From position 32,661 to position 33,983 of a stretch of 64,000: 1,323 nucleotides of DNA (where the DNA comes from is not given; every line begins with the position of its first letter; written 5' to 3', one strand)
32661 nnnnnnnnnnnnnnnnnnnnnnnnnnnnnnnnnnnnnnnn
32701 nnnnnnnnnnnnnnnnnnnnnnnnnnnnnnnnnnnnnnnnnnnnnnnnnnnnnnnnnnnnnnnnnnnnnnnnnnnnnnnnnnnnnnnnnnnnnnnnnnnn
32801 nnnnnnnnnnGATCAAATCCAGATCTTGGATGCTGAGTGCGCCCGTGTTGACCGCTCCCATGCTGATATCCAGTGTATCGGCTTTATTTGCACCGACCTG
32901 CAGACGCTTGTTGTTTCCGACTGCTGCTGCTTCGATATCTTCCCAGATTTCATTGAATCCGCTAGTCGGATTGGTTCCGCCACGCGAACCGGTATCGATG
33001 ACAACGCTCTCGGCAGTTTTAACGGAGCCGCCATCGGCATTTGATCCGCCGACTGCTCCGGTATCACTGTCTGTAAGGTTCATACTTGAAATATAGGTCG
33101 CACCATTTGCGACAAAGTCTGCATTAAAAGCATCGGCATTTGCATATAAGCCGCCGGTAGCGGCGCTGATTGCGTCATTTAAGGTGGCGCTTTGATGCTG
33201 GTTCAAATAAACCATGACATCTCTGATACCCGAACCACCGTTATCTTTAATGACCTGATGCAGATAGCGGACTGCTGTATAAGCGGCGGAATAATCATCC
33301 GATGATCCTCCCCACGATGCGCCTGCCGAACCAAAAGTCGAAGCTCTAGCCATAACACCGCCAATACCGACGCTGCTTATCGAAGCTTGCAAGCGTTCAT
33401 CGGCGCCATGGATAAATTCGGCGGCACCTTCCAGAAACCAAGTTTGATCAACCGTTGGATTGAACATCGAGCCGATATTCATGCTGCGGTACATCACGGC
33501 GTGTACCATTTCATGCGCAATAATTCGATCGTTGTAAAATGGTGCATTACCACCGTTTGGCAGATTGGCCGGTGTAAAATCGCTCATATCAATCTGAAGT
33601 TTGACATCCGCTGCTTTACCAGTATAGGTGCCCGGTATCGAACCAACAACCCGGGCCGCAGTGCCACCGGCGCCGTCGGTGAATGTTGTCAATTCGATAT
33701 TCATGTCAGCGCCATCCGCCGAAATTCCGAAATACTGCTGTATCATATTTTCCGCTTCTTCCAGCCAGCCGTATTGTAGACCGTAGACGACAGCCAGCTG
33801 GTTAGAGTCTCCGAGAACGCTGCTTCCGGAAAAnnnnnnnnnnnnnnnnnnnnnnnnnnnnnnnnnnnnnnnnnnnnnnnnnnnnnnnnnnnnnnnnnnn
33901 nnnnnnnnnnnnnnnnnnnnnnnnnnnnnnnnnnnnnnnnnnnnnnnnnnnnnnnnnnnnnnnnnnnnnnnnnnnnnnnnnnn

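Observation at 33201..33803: Flagellin whose surface-exposed variable region carries a gluzincin-type protease signature (proteolytic flagellin candidate)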

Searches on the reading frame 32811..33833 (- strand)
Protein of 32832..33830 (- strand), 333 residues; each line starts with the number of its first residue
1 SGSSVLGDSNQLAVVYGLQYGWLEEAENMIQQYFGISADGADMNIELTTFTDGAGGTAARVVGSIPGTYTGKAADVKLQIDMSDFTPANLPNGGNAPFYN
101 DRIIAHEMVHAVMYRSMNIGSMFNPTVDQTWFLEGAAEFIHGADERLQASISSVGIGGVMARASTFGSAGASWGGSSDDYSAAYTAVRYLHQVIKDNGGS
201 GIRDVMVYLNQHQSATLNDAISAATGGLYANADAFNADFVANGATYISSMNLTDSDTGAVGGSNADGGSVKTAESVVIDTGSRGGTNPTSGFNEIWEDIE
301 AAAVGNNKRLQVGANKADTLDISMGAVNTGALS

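Call 7: search_solved_structures(query=window:32832-33830:-, max_evalue=10, show_alignments=3)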
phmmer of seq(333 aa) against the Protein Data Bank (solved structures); distinct sequences matched with E-value up to 10: 3.
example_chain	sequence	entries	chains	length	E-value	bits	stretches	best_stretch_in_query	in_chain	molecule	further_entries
7esi_A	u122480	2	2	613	0.0015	21.4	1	80-198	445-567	Collagenase unit (CU) | collagenase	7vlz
9l5o_A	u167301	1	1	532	0.0031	20.4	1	80-198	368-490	microbial collagenase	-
5xa5_A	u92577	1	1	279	1.5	11.6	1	223-283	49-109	Alpha-catenin-like protein hmp-1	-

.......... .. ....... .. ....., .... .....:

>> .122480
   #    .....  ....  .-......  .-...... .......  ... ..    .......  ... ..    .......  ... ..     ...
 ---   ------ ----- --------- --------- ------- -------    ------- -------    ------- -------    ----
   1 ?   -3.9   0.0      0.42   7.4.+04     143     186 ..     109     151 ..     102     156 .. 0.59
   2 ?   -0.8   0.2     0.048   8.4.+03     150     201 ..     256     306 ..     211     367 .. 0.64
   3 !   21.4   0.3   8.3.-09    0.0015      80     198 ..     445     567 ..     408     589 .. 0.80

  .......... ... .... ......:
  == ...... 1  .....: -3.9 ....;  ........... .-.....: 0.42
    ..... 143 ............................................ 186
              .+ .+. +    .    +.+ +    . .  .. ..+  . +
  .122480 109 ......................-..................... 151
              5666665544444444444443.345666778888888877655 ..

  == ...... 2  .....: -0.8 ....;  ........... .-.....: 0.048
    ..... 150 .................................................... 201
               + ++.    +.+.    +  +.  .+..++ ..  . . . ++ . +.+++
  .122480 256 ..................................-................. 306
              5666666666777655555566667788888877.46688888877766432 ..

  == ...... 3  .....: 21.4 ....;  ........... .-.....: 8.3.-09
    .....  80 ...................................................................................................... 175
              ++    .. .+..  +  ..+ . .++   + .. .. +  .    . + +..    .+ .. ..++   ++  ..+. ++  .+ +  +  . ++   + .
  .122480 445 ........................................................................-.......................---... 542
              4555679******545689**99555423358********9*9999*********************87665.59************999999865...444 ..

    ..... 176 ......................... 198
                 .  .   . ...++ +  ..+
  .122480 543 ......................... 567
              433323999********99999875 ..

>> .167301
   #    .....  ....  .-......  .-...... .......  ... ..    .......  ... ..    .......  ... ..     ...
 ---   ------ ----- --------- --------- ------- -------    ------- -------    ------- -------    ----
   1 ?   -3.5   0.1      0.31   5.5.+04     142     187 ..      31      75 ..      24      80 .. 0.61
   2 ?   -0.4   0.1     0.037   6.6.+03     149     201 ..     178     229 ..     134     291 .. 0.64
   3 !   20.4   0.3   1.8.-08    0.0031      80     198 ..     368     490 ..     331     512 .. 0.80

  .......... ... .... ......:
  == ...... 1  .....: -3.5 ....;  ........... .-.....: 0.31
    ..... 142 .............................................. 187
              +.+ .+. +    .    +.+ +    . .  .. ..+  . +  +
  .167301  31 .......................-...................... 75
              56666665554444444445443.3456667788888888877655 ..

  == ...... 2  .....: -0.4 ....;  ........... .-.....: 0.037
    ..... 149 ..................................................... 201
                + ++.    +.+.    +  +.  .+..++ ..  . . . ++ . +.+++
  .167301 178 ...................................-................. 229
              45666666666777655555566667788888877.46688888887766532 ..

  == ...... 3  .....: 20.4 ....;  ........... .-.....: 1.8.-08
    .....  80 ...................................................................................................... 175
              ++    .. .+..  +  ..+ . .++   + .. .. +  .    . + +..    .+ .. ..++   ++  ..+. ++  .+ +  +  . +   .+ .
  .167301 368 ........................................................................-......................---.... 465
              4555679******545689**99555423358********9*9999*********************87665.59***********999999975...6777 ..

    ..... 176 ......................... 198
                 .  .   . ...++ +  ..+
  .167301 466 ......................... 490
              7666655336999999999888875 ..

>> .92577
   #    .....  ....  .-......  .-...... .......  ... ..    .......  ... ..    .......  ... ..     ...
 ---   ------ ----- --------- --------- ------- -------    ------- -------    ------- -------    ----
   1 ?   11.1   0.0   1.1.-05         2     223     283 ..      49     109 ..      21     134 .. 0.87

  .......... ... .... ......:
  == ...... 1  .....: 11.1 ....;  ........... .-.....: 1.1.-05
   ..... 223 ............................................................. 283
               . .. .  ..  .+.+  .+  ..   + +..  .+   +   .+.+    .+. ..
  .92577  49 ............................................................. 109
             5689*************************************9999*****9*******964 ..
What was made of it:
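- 33405..33437 (-): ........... (residues 272-282). E274 is the inferred third Zn ligand and A277 the inferred hydrophobic 'basement'; both lie on predicted helix 270-281. Aligned to the EGIAEY motif of 7esi (call 7).
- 33588..33590 (-): D221, the probable Ca2+-site acidic residue (inferred equivalent of Asp206 of FliA(H) and Glu430 of ColH). Aligned to the Glu of 'LEGD' in Vibrio collagenase (call 7).
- On Flagellinolysin (MEROPS M101; NCBIfam NF033876): Aligned to EGxAE of collagenase (call 7). D221 aligns to a Glu in Vibrio collagenase (call 7).
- Closest known: Peptidase domain of clostridial and Vibrio collagenases. Same: HExxH and EGxAE align (call 7).
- Alignment to collagenase 7esi has HExxH and EGxAE in register (call 7).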

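Call 49: predict_structure(alignment_id=A3)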
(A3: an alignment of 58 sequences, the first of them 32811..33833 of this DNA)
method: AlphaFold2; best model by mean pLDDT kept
length: 341 residues; sequences in the alignment: 58
mean_pLDDT: 86.2   pTM: 0.84
mean pLDDT of the five models: 86.2, 84.7, 84.0, 83.4, 83.2
residues with pLDDT >= 90: 223; 70-90: 62; 50-70: 33; < 50: 23
segments of 3 or more residues with pLDDT < 50: 1-6, 302-307, 319-321, 337-341
pLDDT, mean of each block of 10 residues (from residue 1): 49 85 94 97 92 77 95 96 77 82 96 98 91 97 96 97 87 84 98 98 98 97 98 96 97 95 96 90 85 89 48 58 52 49 38
secondary structure, 60 per line:
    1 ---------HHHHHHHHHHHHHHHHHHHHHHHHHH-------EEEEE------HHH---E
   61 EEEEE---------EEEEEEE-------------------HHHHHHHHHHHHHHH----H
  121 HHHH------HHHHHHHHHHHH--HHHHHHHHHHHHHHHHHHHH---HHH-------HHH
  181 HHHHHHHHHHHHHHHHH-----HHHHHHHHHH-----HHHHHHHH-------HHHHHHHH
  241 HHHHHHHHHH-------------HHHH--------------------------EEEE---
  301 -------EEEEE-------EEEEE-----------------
elements in order: H10-35 E43-47 E60-65 E75-81 H101-115 H120-124 H131-142 H145-164 H178-197 H203-212 H218-225 H233-250 H264-267 E294-297 E308-312 E320-324
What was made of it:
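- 32811..33830 (-): Central surface-exposed domain (residues 141-480) carrying the M101 / M9-like zinc metallopeptidase. The AF2 model of the domain alone has pLDDT 86.2 and pTM 0.84 (call 49).
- On Flagellinolysin (MEROPS M101; NCBIfam NF033876): Domain model has pLDDT 86.2 (call 49).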

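Call 53: fold_search(model_id=the predicted structure, library=pdb)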
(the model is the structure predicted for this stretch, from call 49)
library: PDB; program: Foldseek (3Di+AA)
matches with E <= 10: 38; with E <= 0.001: 0
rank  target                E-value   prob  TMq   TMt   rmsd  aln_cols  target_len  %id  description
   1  4ar1                  1.7e-02  0.94  0.37  0.33   7.7       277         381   12  Crystal Structure of the Peptidase Domain of Collagenase H from Clostridium histolyticum at 2.01 Angstrom resolution. (released 2013-06-05)
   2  7bb8_A                4.0e-02  0.91  0.35  0.33   6.5       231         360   15  Crystal structure of Lugdulysin, a Staphylococcus lugdunensis M30 zinc metallopeptidase (released 2022-07-13)
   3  7zbv                  5.0e-02  0.87  0.37  0.33   7.0       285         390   13  Crystal structure of the peptidase domain of collagenase G from Clostridium histolyticum in complex with a diphosphonate (released 2022-11-09)
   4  3o0y_B                1.6e-01  0.30  0.25  0.16  16.0       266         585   10  The crystal structure of the putative lipoprotein from Colwellia psychrerythraea (released 2010-09-22)
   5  1hv5_A                1.9e-01  0.66  0.18  0.34   5.3       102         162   18  CRYSTAL STRUCTURE OF THE STROMELYSIN-3 (MMP-11) CATALYTIC DOMAIN COMPLEXED WITH A PHOSPHINIC INHIBITOR (released 2001-03-28)
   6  8z27_b                2.0e-01  0.60  0.29  0.13   7.0       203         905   14  The structure of TGEV RBD and dog APN complex (released 2024-12-11)
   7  1hv5_E                2.3e-01  0.38  0.15  0.28   6.0       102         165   16  CRYSTAL STRUCTURE OF THE STROMELYSIN-3 (MMP-11) CATALYTIC DOMAIN COMPLEXED WITH A PHOSPHINIC INHIBITOR (released 2001-03-28)
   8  3o0y_A                2.5e-01  0.16  0.20  0.13  16.9       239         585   10  The crystal structure of the putative lipoprotein from Colwellia psychrerythraea (released 2010-09-22)
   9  7u0l_A                3.4e-01  0.41  0.33  0.14   8.0       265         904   13  Crystal structure of the CCoV-HuPn-2018 RBD (domain B) in complex with canine APN (released 2022-08-24)
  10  2y50                  5.3e-01  0.38  0.35  0.20   7.1       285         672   12  Crystal Structure of Collagenase G from Clostridium histolyticum at 2. 80 Angstrom Resolution (released 2011-09-28)
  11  4are                  6.2e-01  0.38  0.36  0.20   7.4       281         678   12  Crystal structure of the collagenase Unit of collagenase G from Clostridium histolyticum at 2.19 angstrom resolution. (released 2013-06-05)
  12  4nz8_A                6.6e-01  0.25  0.26  0.12   7.5       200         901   14  Crystal structure of porcine aminopeptidase-N complexed with cleaved poly-alanine (released 2013-12-25)
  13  3qnf_C                1.2e+00  0.15  0.23  0.11   8.1       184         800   15  Crystal structure of the open state of human endoplasmic reticulum aminopeptidase 1 ERAP1 (released 2011-02-23)
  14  7wnm_B                1.5e+00  0.06  0.18  0.12  14.1       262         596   10  Structure of SARS-CoV-2 Gamma variant receptor-binding domain complexed with high affinity human ACE2 mutant (T27F,R27 (released 2022-12-21)
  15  7wks_A                2.6e+00  0.01  0.09  0.09  19.9       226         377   12  Apo state of AtPIN3 (released 2022-08-10)
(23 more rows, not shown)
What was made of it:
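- On Flagellinolysin (MEROPS M101; NCBIfam NF033876): Foldseek top hits are ColH 4ar1 (probability 0.94, E 0.017, TM 0.37), lugdulysin M30 and ColG 7zbv (call 53).
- Closest known: Peptidase domain of clostridial and Vibrio collagenases. Same: It is the best structural match (call 53).
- The top three Foldseek hits are ColH, lugdulysin and ColG, all zinc metallopeptidases (call 53). The Foldseek match is weak (E 0.017, TM about 0.37; call 53). Foldseek top hits are zinc metallopeptidases (call 53).
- Tried and rejected: I re-modelled residues 141-480 alone, and that gave the collagenase hit (calls 49, 53).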
